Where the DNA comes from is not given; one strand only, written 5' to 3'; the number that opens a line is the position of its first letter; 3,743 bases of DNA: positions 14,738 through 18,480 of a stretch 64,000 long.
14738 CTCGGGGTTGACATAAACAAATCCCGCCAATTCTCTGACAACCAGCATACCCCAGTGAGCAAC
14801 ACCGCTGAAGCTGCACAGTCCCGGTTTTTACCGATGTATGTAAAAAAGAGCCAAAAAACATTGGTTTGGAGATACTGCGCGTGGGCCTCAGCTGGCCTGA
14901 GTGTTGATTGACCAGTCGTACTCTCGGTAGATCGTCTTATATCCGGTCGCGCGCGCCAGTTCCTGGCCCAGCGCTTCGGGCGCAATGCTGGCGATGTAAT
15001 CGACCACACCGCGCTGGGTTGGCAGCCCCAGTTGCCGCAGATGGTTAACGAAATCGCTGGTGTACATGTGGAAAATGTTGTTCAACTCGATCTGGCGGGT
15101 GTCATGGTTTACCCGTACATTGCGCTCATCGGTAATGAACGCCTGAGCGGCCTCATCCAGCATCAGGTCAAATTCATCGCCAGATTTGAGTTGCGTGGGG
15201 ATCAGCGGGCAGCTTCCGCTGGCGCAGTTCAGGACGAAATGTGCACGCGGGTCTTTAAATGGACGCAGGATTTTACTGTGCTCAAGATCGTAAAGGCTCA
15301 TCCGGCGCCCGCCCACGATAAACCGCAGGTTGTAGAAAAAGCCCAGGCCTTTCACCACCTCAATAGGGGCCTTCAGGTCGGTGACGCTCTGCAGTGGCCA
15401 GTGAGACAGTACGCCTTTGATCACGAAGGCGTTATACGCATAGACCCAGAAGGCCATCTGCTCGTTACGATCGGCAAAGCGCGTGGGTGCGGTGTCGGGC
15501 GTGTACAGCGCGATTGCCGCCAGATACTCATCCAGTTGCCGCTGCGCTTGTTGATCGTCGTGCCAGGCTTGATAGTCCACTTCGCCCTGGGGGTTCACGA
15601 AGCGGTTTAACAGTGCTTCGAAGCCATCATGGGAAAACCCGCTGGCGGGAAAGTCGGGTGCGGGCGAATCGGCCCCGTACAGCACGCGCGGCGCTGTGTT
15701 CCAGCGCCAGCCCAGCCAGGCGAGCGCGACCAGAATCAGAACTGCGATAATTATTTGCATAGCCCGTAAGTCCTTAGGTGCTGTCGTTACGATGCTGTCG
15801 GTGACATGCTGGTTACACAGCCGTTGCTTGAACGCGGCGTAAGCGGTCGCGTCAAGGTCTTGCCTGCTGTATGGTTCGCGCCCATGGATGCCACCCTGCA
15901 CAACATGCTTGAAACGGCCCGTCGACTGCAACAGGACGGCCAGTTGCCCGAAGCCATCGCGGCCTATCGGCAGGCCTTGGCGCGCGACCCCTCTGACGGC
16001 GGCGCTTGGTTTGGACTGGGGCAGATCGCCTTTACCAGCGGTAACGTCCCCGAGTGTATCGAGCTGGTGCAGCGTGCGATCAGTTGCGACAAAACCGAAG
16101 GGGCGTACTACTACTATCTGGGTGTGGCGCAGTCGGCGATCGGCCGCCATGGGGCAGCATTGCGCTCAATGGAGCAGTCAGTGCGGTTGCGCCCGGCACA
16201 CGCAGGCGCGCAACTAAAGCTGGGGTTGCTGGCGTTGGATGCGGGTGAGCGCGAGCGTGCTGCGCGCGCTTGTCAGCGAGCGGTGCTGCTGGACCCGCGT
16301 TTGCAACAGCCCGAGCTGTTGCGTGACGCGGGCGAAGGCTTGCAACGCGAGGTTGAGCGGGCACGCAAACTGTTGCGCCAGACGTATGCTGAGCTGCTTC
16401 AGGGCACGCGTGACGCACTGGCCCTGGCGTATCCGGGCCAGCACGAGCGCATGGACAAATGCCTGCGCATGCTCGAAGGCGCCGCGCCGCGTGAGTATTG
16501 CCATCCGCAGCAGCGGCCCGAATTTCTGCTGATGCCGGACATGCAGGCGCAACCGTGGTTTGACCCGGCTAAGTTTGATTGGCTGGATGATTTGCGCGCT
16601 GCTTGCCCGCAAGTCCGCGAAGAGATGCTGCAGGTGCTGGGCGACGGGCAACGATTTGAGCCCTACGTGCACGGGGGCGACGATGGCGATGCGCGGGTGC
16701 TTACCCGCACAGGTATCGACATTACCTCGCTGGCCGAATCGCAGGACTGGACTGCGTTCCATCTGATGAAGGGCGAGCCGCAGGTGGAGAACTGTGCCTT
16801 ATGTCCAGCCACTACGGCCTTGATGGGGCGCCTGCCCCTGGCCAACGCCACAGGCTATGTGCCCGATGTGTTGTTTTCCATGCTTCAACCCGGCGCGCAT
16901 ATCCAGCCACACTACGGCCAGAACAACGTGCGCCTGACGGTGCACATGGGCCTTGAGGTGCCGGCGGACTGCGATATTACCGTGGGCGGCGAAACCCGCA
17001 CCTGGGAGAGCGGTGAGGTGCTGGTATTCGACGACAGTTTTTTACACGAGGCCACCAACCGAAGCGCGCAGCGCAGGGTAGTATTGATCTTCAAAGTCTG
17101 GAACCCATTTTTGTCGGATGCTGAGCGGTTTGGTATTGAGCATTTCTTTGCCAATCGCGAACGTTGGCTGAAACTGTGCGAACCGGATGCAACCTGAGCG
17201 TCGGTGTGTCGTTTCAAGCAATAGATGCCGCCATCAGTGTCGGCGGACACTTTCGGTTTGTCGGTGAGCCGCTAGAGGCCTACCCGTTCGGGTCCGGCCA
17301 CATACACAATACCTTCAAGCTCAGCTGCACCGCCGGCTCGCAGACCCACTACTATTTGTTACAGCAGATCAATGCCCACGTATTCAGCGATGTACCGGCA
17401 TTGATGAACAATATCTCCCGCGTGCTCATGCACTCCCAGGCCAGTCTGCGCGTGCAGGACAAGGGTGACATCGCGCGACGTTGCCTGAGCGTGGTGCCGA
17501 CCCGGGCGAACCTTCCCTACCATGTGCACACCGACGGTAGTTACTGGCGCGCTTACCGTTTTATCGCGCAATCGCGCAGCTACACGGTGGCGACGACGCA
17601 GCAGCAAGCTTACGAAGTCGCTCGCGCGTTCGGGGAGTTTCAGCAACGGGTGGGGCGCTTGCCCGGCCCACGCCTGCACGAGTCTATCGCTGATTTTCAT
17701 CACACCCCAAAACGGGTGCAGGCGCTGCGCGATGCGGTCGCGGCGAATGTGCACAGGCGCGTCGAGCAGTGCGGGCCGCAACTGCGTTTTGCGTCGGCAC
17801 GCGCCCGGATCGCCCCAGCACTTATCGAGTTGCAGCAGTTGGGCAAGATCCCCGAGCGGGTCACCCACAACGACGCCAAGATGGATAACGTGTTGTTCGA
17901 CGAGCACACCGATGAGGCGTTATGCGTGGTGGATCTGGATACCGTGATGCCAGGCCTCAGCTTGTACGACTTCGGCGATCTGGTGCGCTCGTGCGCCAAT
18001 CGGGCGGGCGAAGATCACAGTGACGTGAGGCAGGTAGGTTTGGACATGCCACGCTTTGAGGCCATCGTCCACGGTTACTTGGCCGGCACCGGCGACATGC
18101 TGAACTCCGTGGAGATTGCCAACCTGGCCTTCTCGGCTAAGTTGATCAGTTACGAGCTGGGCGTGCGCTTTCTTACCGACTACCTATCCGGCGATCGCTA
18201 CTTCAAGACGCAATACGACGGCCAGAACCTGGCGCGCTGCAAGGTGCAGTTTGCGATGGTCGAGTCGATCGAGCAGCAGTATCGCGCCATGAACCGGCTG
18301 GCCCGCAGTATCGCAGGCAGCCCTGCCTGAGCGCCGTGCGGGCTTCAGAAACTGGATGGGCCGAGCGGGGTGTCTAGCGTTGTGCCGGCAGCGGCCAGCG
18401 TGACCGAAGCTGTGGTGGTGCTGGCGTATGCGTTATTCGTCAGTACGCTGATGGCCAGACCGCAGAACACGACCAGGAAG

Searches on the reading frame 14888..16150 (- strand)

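Call 63: search_protein_families(library=pfam, proteins=[window:14888-16150:-], max_evalue=0.00001)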
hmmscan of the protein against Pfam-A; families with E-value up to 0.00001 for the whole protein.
window:14888-16150:- (420 aa): 1 family
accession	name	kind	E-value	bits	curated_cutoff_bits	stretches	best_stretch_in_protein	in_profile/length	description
PF04784.19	DUF547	-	5.1e-17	62.5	27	1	227-339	5-125/125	Protein of unknown function, DUF547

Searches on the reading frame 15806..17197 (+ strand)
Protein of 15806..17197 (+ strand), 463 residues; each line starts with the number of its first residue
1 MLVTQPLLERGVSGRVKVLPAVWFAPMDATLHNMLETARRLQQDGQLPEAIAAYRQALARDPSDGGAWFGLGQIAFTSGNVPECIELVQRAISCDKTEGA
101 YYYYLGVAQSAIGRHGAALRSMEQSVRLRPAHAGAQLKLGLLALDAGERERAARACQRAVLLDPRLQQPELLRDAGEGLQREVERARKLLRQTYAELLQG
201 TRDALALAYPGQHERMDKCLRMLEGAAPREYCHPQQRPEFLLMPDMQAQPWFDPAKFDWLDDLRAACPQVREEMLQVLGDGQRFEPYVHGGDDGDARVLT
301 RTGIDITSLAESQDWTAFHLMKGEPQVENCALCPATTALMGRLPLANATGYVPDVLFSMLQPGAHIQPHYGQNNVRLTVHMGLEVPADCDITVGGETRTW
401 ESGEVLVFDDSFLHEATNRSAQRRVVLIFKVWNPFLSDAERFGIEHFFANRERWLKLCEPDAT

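Call 5: search_protein_families(library=pfam, proteins=[window:15806-17197:+], max_evalue=0.001)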
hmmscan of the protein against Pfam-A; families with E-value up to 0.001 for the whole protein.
window:15806-17197:+ (463 aa): 11 families
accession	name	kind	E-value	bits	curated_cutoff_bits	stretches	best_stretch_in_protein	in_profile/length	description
PF05118.21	Asp_Arg_Hydrox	-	1.1e-43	149.2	22.6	1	267-434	4-157/157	Aspartyl/Asparaginyl beta-hydroxylase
PF07719.23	TPR_2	-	9.3e-18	63.3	27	0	38-64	8-34/34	Tetratricopeptide repeat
PF13432.12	TPR_16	-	6.5e-16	58.9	32.7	2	36-94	2-60/65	Tetratricopeptide repeat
PF00515.34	TPR_1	-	1.8e-13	50.1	27.8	0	43-64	13-34/34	Tetratricopeptide repeat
PF14559.12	TPR_19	-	1.9e-12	47.7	25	1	43-103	3-62/68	Tetratricopeptide repeat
PF13414.12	TPR_11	-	3e-10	40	26.8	1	43-76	6-39/42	TPR repeat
PF13431.12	TPR_17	-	9.5e-10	38.4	24.4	0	53-85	1-33/34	Tetratricopeptide repeat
PF13181.12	TPR_8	-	1e-09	38.2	25.7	0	101-132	3-34/34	Tetratricopeptide repeat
PF13428.12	TPR_14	-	3.7e-08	33.7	23.5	1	36-74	6-44/44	Tetratricopeptide repeat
PF23914.1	TPR_CcmH_CycH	-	4.2e-07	30.4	42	0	45-97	30-82/158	Cytochrome c-type biogenesis protein H TPR domain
PF13424.12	TPR_12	-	4.2e-06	27.3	30.1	0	68-130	6-76/77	Tetratricopeptide repeat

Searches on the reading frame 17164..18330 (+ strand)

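Call 5: search_protein_families(library=pfam, proteins=[window:17164-18330:+], max_evalue=0.001)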
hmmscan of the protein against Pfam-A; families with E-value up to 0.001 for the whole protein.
window:17164-18330:+ (388 aa): 1 family
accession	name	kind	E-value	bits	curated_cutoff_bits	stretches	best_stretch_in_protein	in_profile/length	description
PF01636.29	APH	-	1.9e-14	54.5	23.2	1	124-279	68-216/239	Phosphotransferase enzyme family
